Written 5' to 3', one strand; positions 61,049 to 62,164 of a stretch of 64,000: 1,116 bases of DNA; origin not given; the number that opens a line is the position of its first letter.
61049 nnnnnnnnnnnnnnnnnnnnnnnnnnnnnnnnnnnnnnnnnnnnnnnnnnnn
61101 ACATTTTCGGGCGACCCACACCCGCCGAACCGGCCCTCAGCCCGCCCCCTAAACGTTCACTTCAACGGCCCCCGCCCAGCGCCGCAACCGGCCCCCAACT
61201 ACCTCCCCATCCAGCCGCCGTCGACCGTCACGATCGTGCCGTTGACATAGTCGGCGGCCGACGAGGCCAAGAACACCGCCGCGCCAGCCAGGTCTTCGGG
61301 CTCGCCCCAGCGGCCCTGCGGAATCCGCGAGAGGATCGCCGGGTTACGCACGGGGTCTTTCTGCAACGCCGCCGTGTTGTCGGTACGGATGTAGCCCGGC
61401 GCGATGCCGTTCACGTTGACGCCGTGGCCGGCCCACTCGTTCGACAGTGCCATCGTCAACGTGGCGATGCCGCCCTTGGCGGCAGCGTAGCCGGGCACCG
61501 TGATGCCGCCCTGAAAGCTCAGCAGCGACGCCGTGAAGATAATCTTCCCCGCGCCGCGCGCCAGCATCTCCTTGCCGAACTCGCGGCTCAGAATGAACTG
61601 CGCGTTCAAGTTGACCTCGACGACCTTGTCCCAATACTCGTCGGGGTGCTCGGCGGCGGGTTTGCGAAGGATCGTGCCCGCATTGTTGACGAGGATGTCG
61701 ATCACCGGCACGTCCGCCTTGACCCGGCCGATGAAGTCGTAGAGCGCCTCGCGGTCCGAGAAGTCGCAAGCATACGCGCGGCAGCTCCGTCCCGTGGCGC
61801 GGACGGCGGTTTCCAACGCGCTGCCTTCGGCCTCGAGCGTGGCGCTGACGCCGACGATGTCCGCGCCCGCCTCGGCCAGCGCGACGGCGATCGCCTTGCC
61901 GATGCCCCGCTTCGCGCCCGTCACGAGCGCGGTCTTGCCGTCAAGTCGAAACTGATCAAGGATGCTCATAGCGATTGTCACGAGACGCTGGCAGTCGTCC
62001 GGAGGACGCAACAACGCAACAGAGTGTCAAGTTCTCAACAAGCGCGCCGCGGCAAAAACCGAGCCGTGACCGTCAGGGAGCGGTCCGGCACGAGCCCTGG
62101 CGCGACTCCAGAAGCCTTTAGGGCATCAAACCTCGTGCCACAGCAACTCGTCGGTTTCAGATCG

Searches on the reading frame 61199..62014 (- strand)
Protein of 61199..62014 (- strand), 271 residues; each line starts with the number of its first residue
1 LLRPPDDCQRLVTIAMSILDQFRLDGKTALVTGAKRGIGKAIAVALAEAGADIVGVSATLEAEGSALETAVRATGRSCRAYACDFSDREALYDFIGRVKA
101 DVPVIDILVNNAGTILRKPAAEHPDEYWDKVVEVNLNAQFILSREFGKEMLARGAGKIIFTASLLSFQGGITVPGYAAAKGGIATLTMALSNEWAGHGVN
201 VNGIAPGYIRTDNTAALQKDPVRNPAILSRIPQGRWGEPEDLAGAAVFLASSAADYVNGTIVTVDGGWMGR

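Call 81: search_protein_families(library=pfam, proteins=[window:61199-62014:-], max_evalue=0.0001)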
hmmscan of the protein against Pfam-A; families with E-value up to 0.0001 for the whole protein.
window:61199-62014:- (271 aa): 4 families
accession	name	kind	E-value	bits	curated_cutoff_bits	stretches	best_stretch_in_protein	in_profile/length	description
PF13561.12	adh_short_C2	-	1.8e-53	182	27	1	33-268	1-235/236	Enoyl-(Acyl carrier protein) reductase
PF00106.31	adh_short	-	2.9e-52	177.5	26.6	1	27-220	1-193/195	short chain dehydrogenase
PF08659.16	KR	-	2.2e-13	51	22.6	1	28-202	2-171/180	KR domain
PF01370.27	Epimerase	-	5.8e-06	26.3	20.9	1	29-137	1-97/240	NAD dependent epimerase/dehydratase family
